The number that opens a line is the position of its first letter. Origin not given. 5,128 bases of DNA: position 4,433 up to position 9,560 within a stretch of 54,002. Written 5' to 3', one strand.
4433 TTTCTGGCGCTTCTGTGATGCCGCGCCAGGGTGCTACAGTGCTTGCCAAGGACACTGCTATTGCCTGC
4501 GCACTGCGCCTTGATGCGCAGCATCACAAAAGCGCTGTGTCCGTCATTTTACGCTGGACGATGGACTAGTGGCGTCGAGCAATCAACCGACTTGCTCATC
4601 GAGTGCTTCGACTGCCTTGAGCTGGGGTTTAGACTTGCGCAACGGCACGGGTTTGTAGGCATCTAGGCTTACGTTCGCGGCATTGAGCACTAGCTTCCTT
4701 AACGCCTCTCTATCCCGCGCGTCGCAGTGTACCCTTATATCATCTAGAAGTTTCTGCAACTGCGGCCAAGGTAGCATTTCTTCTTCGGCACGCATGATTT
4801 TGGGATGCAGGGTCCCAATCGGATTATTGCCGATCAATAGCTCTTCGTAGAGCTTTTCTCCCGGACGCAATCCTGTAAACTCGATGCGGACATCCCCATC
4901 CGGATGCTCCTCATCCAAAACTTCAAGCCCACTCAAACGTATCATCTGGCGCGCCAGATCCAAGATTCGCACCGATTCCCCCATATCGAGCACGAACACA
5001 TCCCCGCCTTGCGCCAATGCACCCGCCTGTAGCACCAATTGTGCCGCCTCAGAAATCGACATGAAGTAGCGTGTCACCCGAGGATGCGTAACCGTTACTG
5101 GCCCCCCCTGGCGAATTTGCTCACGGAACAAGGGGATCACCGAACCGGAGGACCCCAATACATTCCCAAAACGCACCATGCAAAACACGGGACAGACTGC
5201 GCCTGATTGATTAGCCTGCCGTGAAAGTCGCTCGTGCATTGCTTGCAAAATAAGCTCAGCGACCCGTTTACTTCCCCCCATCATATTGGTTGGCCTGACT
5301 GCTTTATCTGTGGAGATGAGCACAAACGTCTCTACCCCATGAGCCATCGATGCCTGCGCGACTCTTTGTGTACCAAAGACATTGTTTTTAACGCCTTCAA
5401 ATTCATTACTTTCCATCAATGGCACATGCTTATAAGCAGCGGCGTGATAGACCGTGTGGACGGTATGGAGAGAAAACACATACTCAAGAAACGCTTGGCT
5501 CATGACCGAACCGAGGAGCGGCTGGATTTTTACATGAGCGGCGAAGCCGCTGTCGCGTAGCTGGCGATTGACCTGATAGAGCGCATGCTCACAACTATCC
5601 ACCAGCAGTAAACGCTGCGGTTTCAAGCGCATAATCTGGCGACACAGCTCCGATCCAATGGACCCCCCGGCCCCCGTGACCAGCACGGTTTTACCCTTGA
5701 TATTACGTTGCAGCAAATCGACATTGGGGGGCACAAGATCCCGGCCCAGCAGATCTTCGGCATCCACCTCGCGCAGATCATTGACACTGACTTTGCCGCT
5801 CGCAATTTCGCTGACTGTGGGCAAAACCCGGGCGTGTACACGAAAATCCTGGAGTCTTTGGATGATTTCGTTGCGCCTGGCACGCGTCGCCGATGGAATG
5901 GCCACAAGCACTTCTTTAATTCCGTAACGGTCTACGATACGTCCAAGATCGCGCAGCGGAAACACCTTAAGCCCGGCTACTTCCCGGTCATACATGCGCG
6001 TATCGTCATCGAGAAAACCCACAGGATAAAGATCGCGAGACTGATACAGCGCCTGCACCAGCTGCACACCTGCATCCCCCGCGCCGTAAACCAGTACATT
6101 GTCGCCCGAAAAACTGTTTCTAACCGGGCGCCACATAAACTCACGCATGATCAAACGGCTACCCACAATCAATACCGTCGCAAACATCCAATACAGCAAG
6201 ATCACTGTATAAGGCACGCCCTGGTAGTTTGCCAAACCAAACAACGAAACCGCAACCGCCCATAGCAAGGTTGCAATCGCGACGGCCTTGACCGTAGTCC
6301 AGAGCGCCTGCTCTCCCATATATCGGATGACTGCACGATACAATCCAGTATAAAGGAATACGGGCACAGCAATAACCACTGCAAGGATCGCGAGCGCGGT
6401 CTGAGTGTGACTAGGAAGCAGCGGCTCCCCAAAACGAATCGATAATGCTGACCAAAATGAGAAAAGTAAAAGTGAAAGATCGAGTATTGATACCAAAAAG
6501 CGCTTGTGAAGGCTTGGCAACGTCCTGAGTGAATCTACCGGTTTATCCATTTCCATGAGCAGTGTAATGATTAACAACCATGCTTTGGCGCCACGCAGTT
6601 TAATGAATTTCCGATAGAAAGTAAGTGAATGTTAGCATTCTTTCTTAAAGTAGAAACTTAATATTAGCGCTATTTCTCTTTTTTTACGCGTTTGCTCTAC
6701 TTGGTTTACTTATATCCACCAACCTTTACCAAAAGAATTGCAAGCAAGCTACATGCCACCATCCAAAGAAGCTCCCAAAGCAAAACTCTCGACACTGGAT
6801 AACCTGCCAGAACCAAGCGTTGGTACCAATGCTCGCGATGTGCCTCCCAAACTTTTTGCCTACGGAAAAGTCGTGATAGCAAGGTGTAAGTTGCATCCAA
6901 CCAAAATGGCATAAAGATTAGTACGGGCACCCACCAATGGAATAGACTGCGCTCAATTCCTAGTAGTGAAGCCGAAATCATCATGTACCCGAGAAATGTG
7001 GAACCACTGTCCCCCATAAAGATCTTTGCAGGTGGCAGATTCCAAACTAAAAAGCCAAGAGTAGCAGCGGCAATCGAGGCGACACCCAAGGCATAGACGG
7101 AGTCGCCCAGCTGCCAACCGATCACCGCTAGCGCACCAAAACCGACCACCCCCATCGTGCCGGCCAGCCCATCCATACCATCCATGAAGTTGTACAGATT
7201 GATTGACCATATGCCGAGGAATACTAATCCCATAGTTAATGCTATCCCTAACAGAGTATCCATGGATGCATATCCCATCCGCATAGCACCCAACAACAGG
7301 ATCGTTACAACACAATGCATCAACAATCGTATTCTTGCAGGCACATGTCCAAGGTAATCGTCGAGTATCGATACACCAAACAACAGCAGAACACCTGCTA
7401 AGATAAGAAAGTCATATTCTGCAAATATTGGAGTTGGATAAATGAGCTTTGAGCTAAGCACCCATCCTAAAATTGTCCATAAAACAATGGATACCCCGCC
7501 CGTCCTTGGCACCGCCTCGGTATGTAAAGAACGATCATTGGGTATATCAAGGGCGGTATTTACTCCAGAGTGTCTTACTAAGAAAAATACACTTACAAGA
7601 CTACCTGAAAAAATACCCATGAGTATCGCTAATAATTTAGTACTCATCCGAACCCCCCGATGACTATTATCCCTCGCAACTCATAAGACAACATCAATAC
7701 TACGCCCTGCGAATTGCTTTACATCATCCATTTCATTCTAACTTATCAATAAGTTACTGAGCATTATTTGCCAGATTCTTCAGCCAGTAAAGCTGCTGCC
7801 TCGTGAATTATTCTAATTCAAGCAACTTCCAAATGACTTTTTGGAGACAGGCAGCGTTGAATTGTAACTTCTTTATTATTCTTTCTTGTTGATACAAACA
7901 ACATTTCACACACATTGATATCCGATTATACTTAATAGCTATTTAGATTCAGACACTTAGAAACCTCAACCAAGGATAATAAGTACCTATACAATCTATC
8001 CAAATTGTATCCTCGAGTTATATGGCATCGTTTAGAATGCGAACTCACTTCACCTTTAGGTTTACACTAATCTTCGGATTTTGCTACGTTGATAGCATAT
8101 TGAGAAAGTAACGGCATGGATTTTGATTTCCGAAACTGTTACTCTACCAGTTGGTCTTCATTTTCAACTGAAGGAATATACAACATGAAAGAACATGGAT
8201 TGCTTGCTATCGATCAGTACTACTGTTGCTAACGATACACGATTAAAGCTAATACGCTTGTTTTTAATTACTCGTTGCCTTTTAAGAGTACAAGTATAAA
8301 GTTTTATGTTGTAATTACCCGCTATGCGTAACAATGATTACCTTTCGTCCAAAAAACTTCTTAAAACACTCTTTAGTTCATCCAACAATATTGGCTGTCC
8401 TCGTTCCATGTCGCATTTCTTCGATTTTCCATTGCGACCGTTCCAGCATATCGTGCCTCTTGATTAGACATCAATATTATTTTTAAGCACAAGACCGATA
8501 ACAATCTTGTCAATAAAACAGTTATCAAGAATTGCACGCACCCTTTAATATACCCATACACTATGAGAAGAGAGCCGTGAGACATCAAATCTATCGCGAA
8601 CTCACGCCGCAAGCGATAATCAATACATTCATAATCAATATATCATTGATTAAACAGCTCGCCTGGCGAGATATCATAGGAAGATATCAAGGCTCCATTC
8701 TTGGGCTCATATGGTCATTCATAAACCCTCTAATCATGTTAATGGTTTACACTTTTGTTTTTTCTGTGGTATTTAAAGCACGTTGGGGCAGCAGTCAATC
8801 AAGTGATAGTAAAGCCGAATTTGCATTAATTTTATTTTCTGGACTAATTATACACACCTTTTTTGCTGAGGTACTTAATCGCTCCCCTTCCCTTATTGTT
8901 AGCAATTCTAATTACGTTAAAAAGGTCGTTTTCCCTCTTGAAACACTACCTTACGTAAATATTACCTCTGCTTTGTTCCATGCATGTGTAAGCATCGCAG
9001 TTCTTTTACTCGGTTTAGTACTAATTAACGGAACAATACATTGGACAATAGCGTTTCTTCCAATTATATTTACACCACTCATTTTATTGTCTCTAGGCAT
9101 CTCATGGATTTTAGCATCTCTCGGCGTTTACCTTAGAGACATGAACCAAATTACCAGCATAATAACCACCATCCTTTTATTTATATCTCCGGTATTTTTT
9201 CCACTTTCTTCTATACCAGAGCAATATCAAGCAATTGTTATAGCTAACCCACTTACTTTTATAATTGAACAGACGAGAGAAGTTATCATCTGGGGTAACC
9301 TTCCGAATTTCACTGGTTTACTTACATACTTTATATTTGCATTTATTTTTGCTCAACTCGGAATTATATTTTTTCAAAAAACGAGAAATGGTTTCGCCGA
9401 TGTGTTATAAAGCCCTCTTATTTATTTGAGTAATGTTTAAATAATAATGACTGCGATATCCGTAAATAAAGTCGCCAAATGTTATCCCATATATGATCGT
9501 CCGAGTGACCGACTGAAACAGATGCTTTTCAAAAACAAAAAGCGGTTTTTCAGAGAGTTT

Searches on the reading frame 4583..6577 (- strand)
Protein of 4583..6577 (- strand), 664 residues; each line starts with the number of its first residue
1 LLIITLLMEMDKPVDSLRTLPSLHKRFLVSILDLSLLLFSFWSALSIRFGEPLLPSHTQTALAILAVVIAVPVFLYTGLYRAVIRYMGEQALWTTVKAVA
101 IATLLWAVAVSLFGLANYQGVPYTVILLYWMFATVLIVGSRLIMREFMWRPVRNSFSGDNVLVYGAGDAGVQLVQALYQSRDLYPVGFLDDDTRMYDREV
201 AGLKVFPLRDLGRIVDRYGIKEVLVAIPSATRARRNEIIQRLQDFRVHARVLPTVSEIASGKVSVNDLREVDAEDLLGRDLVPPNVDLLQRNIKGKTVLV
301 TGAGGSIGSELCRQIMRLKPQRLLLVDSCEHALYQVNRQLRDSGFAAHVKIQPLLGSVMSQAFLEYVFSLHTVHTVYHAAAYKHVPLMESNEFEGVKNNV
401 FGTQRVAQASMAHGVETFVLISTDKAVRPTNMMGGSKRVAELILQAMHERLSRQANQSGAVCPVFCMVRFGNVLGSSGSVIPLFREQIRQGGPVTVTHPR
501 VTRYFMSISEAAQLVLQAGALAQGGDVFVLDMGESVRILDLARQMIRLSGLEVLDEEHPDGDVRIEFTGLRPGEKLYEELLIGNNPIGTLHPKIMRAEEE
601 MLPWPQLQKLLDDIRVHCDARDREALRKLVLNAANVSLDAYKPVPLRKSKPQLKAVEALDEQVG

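Call 63: search_protein_families(library=pfam, proteins=[window:4583-6577:-], max_evalue=0.00001)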
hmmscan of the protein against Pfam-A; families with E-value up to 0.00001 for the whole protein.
window:4583-6577:- (664 aa): 6 families
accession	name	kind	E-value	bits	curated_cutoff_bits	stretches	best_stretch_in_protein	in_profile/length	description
PF02719.21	Polysacc_synt_2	-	2.3e-117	391.8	20.2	1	298-598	1-292/293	Polysaccharide biosynthesis protein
PF01370.27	Epimerase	-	9.4e-17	61.7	20.9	1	298-521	1-227/240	NAD dependent epimerase/dehydratase family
PF16363.11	GDP_Man_Dehyd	-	1.2e-09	38.5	27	1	299-424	1-130/332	GDP-mannose 4,6 dehydratase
PF01073.25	3Beta_HSD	-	3.3e-09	36.6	22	1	299-429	1-122/280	3-beta hydroxysteroid dehydrogenase/isomerase family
PF13727.12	CoA_binding_3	-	7.6e-09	36.3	25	1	91-253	17-175/175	CoA-binding domain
PF04321.23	RmlD_sub_bind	-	1.1e-07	31.6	27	1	297-424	2-102/287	RmlD substrate binding domain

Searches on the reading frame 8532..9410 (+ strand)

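Call 63: search_protein_families(library=pfam, proteins=[window:8532-9410:+], max_evalue=0.00001)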
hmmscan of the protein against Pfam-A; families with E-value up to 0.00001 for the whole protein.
window:8532-9410:+ (292 aa): 1 family
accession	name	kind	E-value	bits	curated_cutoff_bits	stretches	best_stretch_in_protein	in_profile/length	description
PF01061.29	ABC2_membrane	-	2.1e-24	86.7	26.9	1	39-251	2-209/211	ABC-2 type transporter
